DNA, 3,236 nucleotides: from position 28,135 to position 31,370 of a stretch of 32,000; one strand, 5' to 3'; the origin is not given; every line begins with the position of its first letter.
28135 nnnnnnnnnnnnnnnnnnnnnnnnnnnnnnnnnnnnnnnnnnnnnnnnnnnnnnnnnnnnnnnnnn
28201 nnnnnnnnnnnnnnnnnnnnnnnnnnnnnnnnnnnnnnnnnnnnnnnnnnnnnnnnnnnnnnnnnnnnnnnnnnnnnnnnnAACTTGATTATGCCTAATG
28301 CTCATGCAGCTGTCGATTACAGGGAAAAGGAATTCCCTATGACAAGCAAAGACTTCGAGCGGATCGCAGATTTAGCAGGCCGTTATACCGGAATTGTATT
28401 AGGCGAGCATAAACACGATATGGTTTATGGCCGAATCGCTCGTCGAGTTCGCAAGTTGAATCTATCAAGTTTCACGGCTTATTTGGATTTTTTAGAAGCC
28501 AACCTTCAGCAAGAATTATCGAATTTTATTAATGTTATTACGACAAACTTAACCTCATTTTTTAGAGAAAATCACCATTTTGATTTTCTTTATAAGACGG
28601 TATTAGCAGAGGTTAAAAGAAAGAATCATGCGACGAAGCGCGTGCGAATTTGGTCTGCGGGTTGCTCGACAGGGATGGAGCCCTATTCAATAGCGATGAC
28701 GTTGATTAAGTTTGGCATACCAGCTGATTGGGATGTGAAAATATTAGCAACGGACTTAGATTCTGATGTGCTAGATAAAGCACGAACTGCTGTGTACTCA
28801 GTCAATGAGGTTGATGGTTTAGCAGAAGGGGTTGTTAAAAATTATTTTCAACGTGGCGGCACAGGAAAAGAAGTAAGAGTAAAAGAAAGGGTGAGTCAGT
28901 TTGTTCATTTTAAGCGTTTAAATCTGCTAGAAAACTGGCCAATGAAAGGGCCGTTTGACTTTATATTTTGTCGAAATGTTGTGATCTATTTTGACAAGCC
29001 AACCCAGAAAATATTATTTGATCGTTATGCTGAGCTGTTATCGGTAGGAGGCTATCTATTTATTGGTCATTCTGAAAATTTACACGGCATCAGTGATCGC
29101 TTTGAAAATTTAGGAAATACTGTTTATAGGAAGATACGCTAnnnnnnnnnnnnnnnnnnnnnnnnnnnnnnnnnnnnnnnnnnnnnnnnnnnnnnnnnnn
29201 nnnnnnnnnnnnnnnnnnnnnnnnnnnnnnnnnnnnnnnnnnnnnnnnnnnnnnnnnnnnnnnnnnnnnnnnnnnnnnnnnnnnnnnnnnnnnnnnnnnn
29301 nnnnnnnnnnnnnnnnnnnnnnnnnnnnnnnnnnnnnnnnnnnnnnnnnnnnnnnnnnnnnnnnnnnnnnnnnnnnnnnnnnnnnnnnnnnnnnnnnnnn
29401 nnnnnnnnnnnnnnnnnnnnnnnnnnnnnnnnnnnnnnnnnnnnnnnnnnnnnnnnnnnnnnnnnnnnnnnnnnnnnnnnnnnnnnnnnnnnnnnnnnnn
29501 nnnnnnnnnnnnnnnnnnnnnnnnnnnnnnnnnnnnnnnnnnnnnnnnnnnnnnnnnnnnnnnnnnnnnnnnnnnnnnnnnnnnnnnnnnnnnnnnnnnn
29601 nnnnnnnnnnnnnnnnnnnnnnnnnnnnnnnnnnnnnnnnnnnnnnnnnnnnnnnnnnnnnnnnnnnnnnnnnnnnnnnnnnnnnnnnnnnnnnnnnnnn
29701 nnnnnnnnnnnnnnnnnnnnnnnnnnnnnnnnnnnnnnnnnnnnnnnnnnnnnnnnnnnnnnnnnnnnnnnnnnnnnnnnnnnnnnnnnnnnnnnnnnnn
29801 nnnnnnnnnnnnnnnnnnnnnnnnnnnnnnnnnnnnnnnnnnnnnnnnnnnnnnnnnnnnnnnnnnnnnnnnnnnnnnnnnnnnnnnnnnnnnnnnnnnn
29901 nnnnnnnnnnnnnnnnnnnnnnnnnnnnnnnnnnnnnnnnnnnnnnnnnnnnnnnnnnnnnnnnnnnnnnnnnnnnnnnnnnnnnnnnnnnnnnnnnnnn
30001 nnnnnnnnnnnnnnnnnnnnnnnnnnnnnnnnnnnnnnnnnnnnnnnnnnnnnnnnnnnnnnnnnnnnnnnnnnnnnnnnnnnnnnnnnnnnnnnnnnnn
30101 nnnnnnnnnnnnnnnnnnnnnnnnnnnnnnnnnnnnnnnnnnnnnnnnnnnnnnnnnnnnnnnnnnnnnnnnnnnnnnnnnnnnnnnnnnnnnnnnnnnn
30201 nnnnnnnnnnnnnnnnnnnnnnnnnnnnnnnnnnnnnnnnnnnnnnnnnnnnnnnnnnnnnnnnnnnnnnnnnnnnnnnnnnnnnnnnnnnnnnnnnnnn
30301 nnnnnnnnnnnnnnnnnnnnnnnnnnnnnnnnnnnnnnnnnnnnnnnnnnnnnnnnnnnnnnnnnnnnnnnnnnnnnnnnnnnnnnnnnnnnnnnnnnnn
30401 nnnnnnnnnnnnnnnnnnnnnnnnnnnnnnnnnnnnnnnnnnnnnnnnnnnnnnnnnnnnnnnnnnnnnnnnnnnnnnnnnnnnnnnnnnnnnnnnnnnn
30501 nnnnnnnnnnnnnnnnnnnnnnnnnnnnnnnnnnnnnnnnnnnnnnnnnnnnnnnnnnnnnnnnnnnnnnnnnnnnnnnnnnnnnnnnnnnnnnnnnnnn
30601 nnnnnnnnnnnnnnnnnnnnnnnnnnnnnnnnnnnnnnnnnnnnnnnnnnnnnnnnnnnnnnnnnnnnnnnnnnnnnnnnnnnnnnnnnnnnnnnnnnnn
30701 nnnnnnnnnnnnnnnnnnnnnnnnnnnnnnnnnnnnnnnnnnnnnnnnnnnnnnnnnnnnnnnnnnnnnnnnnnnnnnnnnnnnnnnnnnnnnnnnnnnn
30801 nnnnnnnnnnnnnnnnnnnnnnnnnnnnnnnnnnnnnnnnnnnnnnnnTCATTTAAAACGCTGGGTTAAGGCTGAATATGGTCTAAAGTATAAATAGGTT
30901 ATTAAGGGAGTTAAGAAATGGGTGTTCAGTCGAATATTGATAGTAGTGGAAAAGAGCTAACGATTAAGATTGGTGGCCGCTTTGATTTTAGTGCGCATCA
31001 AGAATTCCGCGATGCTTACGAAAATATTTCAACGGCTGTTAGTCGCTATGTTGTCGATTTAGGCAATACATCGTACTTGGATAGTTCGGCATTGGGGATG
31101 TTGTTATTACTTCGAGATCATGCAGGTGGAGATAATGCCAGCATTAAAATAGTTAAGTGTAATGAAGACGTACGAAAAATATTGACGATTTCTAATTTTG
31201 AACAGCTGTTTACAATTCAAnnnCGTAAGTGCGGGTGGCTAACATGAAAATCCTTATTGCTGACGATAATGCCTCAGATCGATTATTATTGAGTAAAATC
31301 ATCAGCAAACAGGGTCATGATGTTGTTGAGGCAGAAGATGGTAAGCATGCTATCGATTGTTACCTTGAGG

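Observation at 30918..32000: STAS (DSS motif) plus REC-PP2C pair downstream of cheB: a partner-switching output module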

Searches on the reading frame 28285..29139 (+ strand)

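Call 6: search_protein_families(library=pfam, proteins=[window:28285-29139:+], max_evalue=0.01)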
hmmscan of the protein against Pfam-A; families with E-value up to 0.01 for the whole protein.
window:28285-29139:+ (285 aa): 4 families
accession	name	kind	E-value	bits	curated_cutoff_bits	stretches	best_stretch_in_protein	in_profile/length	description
PF01739.24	CheR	-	9.2e-63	211.7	27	1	88-281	1-194/195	CheR methyltransferase, SAM binding domain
PF03705.20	CheR_N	-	3.4e-16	59.1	27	1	22-73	1-52/53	CheR methyltransferase, all-alpha domain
PF08242.18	Methyltransf_12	-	0.00029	22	30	0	201-258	45-98/98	Methyltransferase domain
PF13649.12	Methyltransf_25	-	0.0012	19.9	27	0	207-256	48-97/97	Methyltransferase domain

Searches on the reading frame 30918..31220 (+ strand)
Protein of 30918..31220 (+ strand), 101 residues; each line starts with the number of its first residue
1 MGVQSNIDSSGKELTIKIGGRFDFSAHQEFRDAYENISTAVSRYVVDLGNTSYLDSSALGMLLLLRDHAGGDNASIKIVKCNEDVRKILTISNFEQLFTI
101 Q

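Call 6: search_protein_families(library=pfam, proteins=[window:30918-31220:+], max_evalue=0.01)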
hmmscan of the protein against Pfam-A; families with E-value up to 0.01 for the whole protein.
window:30918-31220:+ (101 aa): 2 families
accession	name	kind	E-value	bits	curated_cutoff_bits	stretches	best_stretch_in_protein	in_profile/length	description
PF13466.11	STAS_2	-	2.1e-11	44.3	29.2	1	16-94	1-79/80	STAS domain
PF01740.26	STAS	-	2.9e-10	40.3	22.6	1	12-100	9-99/106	STAS domain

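Call 7: find_encoding_contigs(protein=window:30918-31220:+, flank=10000, max_places=6)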
Protein window:30918-31220:+ (101 aa): 9 contigs read that carry it; 6 places shown.
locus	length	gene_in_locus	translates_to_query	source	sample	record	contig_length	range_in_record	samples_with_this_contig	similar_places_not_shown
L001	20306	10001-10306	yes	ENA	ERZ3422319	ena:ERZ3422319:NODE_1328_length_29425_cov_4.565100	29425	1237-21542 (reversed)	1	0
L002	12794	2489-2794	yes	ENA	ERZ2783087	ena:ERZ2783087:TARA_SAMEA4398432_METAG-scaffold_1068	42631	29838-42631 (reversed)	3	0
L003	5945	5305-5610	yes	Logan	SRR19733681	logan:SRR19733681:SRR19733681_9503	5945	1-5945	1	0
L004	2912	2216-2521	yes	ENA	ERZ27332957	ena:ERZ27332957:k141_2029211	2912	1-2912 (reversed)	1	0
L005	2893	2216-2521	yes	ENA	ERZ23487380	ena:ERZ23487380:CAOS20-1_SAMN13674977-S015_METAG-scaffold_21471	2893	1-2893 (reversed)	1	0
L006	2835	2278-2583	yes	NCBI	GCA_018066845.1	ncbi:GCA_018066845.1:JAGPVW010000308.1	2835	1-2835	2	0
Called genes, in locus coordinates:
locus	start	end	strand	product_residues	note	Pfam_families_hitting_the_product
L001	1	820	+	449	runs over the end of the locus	PF00006:ATP-synt_ab, PF18269:T3SS_ATPase_C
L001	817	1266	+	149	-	PF02050:FliJ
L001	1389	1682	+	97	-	PF13466:STAS_2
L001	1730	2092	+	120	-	PF00072:Response_reg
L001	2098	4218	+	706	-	PF01627:Hpt, PF02895:H-kinase_dim, PF02518:HATPase_c, PF01584:CheW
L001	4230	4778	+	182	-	PF01584:CheW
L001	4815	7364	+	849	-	PF13188:PAS_8 (faint), PF08448:PAS_4 (faint), PF18947:HAMP_2, PF00015:MCPsignal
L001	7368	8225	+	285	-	PF03705:CheR_N, PF01739:CheR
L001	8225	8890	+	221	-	PF03975:CheD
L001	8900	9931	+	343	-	PF00072:Response_reg, PF01339:CheB_methylest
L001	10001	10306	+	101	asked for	PF01740:STAS, PF13466:STAS_2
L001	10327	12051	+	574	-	PF00072:Response_reg, PF07228:SpoIIE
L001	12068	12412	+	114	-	PF01627:Hpt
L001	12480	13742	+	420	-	PF02120:Flg_hook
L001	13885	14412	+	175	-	PF03748:FliL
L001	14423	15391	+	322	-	PF02154:FliM, PF01052:FliMN_C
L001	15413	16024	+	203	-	PF28396:SepQ_C (weak), PF01052:FliMN_C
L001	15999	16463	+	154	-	PF04347:FliO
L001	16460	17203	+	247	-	PF00813:FliP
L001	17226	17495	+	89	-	PF01313:Bac_export_3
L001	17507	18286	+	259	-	PF01311:Bac_export_1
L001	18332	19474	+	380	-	PF01312:Bac_export_2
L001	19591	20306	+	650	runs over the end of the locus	?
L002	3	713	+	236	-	?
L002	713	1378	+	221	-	PF03975:CheD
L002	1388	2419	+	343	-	PF00072:Response_reg, PF01339:CheB_methylest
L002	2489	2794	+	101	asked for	PF01740:STAS, PF13466:STAS_2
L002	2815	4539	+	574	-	PF00072:Response_reg, PF07228:SpoIIE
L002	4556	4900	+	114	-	PF01627:Hpt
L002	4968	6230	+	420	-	PF02120:Flg_hook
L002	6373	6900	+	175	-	PF03748:FliL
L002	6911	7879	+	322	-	PF02154:FliM, PF01052:FliMN_C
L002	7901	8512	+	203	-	PF28396:SepQ_C (weak), PF01052:FliMN_C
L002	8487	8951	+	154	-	PF04347:FliO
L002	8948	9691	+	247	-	PF00813:FliP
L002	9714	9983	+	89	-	PF01313:Bac_export_3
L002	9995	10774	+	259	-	PF01311:Bac_export_1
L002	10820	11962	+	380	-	PF01312:Bac_export_2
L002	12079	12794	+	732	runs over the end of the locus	PF00771:FHIPEP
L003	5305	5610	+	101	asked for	PF01740:STAS, PF13466:STAS_2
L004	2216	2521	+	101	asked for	PF01740:STAS, PF13466:STAS_2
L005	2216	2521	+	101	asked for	PF01740:STAS, PF13466:STAS_2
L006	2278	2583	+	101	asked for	PF01740:STAS, PF13466:STAS_2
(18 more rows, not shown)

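Call 11: search_protein_families(library=pfam, proteins=[L001:10327-12048:+, L001:12068-12409:+], max_evalue=1)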
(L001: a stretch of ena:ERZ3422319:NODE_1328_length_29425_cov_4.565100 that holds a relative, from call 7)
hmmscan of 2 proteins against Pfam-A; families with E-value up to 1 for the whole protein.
L001:10327-12048:+ (574 aa): 4 families
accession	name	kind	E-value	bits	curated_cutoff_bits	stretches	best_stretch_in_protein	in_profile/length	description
PF07228.17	SpoIIE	-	1.5e-35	123.4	25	1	188-377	2-190/192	Stage II sporulation protein E (SpoIIE)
PF00072.30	Response_reg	-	1.2e-21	77.3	30.2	1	3-114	1-110/111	Response regulator receiver domain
PF13581.12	HATPase_c_2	-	7.2e-06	26.5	27.4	1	442-563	35-124/127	Histidine kinase-like ATPase domain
PF02518.31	HATPase_c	-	0.076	13.9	26.4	1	438-551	5-85/111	Histidine kinase-, DNA gyrase B-, and HSP90-like ATPase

L001:12068-12409:+ (114 aa): 1 family
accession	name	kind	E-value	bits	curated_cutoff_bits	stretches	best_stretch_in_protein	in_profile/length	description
PF01627.28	Hpt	-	4e-13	49.8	24.6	1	25-106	1-82/84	Hpt domain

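Call 12: search_protein_families(library=ncbifam, proteins=[L001:10327-12048:+, L001:12068-12409:+, window:30918-31220:+], max_evalue=0.1)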
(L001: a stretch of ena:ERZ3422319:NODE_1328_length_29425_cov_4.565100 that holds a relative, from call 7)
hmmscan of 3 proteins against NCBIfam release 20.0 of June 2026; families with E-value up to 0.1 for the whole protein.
L001:10327-12048:+ (574 aa): 97 families (the best 25 are shown)
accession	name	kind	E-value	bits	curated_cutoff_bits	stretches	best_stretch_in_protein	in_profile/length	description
NF007135.0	PRK09581.1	equivalog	6e-28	97.9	474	1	2-144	4-146/457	PleD family two-component system response regulator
NF045944.1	ResRegRpaBCyano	equivalog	6.6e-24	84.6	330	1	4-126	1-120/229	response regulator transcription factor RpaB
TIGR02154.1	PhoB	equivalog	3.5e-22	78.8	296.2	1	2-123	4-125/226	phosphate regulon transcriptional regulator PhoB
NF040689.1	MtrAB_MtrA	equivalog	6.9e-22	77.9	300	1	3-147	1-137/219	MtrAB system response regulator MtrA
NF041733.1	resp_reg_CseB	equivalog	3.2e-21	75.8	350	1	2-150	2-147/228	two-component system response regulator CseB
NF041880.1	EPS_EpsF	equivalog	7.9e-21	74.1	900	1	7-146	2-142/492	response regulator EpsF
NF051850.1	RespRegRprY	equivalog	1.8e-19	70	370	1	1-121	5-123/234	response regulator transcription factor RprY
NF041367.1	CheY_Halo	equivalog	3.5e-19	69.3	200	1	3-112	1-108/114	chemotaxis protein CheY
NF007005.1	PRK09468.1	equivalog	2.7e-18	66.3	331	1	2-132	5-135/237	osmolarity response regulator transcription factor OmpR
NF008469.0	PRK11361.1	equivalog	5.9e-18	64.8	714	1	2-136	6-138/461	acetoacetate metabolism transcriptional regulator AtoC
NF033120.0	vanR_FM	exception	1.1e-17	64.4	460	1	2-121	5-121/231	vancomycin resistance response regulator transcription factor, VanR-F/VanR-M family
NF040534.1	resp_reg_YycF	equivalog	2.2e-17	63.1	340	1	2-132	2-129/231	response regulator YycF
NF008199.0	PRK10955.1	equivalog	4.7e-17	62.7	341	1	2-135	3-132/232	envelope stress response regulator transcription factor CpxR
NF008318.0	PRK11107.1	equivalog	5.4e-17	61.1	890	1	1-143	668-811/920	two-component sensor histidine kinase BarA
NF053854.1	RespRegPhoBBctds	equivalog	1.6e-16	60.4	270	1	3-138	1-137/225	two-component system response regulator PhoB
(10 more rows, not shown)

L001:12068-12409:+ (114 aa): 3 families
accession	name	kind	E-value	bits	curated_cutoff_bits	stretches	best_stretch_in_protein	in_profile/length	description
NF041948.1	Phrelay_LuxU_Vib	equivalog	0.00013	22.3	140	1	15-88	13-86/110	quorum-sensing phosphorelay protein LuxU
TIGR02956.1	TMAO_torS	equivalog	0.00018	19.7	676.5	1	19-92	876-949/967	TMAO reductase system sensor histidine kinase/response regulator TorS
NF007907.0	PRK10618.1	equivalog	0.041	11.8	634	1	51-100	836-885/893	phosphotransferase RcsD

window:30918-31220:+ (101 aa): 4 families
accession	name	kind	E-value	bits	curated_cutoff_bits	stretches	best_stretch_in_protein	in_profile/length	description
TIGR00377.1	ant_ant_sig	superfamily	2.1e-12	46.9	53.45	1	2-100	2-102/108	anti-sigma factor antagonist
TIGR02886.1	spore_II_AA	equivalog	3.8e-09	36.5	114.75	1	7-97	3-95/106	anti-sigma F factor antagonist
NF045506.1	antisigant_RssC_Pseudo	equivalog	0.00068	19.4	250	1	39-100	42-104/159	anti-sigma factor antagonist RssC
NF033618.0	mlaB_1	equivalog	0.0011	19.4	90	1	15-97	11-91/94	lipid asymmetry maintenance protein MlaB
